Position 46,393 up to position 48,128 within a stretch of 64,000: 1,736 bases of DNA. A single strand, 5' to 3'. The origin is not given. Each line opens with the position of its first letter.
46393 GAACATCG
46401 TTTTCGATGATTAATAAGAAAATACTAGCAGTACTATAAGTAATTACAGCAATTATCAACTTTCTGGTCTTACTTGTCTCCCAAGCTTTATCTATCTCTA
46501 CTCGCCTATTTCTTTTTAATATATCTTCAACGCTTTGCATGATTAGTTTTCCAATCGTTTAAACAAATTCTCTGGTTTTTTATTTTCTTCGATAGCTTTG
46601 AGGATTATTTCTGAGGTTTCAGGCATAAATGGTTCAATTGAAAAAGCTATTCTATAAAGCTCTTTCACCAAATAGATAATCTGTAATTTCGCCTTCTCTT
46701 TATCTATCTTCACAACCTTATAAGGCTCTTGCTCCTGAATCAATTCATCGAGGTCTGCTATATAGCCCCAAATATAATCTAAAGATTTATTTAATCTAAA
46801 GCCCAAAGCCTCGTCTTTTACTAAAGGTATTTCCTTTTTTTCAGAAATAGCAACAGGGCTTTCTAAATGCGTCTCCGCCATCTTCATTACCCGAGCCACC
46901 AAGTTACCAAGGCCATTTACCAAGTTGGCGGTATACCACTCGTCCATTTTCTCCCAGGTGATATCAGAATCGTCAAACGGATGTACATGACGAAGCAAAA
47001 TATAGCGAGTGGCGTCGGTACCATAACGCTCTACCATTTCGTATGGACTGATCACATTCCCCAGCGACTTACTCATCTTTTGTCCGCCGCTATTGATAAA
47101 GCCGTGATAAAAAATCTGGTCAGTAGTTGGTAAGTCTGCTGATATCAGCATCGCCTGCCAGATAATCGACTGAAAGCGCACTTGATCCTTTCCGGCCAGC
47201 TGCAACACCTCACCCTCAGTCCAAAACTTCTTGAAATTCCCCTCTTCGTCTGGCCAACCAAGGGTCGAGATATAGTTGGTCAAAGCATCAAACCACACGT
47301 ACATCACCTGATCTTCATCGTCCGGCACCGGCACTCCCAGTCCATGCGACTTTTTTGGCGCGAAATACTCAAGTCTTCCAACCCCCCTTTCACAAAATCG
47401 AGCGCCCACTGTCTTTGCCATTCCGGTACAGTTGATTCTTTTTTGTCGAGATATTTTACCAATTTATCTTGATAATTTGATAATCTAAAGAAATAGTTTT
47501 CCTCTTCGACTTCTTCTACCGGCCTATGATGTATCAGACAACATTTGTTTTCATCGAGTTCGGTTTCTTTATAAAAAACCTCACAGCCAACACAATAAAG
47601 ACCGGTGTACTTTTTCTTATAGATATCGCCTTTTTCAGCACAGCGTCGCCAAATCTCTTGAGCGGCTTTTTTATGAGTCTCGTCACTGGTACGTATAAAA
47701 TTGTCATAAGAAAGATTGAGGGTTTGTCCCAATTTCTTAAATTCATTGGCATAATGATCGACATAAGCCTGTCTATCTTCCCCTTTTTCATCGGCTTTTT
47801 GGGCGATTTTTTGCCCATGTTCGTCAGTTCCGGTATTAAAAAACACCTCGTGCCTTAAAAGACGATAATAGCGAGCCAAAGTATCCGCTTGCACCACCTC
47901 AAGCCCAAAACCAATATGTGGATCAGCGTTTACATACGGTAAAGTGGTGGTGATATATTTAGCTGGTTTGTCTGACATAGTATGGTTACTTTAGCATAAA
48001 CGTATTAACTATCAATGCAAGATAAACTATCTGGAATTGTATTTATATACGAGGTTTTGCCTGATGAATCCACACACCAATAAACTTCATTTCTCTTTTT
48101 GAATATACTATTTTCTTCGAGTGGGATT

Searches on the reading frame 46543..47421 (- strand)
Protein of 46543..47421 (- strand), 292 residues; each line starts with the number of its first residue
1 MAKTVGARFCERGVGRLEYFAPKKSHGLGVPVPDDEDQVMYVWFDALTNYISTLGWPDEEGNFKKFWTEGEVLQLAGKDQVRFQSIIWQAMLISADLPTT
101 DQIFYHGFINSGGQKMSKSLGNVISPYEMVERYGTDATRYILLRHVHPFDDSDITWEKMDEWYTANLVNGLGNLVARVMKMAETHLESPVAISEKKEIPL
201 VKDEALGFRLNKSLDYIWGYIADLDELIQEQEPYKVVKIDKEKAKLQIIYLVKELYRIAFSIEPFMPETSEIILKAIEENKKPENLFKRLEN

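Call 19: search_protein_families(library=pfam, proteins=[window:46543-47421:-], max_evalue=0.01)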
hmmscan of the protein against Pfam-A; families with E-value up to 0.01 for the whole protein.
window:46543-47421:- (292 aa): 5 families
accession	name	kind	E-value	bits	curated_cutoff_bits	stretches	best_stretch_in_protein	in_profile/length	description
PF09334.17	tRNA-synt_1g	-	6.8e-44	150.6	20.1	1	28-179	233-391/391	tRNA synthetases class I (M)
PF00133.28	tRNA-synt_1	-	1.6e-19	70.4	22.7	1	36-143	295-403/414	tRNA synthetases class I (I, L, M and V)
PF01406.26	tRNA-synt_1e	-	2.9e-06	27.3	27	1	99-145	237-283/301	tRNA synthetases class I (C) catalytic domain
PF01921.24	tRNA-synt_1f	-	4.6e-05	22.9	27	1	77-154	241-320/360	tRNA synthetases class I (K)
PF19303.5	Anticodon_3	-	9.4e-05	22.8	23.5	1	225-281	49-105/152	Anticodon binding domain of methionyl tRNA ligase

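Call 23: list_cluster_members(proteins=[P0002, window:46543-47421:-, window:47304-47978:-, window:41917-42363:-])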
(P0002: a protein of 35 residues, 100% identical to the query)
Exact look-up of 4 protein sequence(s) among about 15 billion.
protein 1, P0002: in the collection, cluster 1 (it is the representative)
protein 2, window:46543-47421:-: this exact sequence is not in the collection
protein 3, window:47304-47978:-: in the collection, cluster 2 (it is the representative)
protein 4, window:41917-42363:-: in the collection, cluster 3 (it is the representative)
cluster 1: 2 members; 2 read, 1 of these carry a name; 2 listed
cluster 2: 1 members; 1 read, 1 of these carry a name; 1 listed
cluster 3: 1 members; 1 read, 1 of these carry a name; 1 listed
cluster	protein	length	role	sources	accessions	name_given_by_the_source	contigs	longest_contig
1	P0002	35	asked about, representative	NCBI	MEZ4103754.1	MAG: 30S ribosomal protein S18 [Candidatus Paceibacterota bacterium]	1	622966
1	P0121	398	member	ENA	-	-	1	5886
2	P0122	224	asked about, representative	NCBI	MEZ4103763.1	MAG: class I tRNA ligase family protein [Candidatus Paceibacterota bacterium]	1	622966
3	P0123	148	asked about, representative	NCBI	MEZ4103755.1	MAG: single-stranded DNA-binding protein [Candidatus Paceibacterota bacterium]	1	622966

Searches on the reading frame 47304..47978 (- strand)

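Call 19: search_protein_families(library=pfam, proteins=[window:47304-47978:-], max_evalue=0.01)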
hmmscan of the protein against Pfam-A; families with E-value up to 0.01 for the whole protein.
window:47304-47978:- (224 aa): 3 families
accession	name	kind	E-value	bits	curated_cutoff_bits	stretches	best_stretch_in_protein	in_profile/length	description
PF09334.17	tRNA-synt_1g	-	1.1e-51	176.3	20.1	2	8-142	2-136/391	tRNA synthetases class I (M)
PF00133.28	tRNA-synt_1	-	1.6e-15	57.3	22.7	2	70-209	109-237/414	tRNA synthetases class I (I, L, M and V)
PF01406.26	tRNA-synt_1e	-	1.9e-06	27.9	27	1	16-124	19-126/301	tRNA synthetases class I (C) catalytic domain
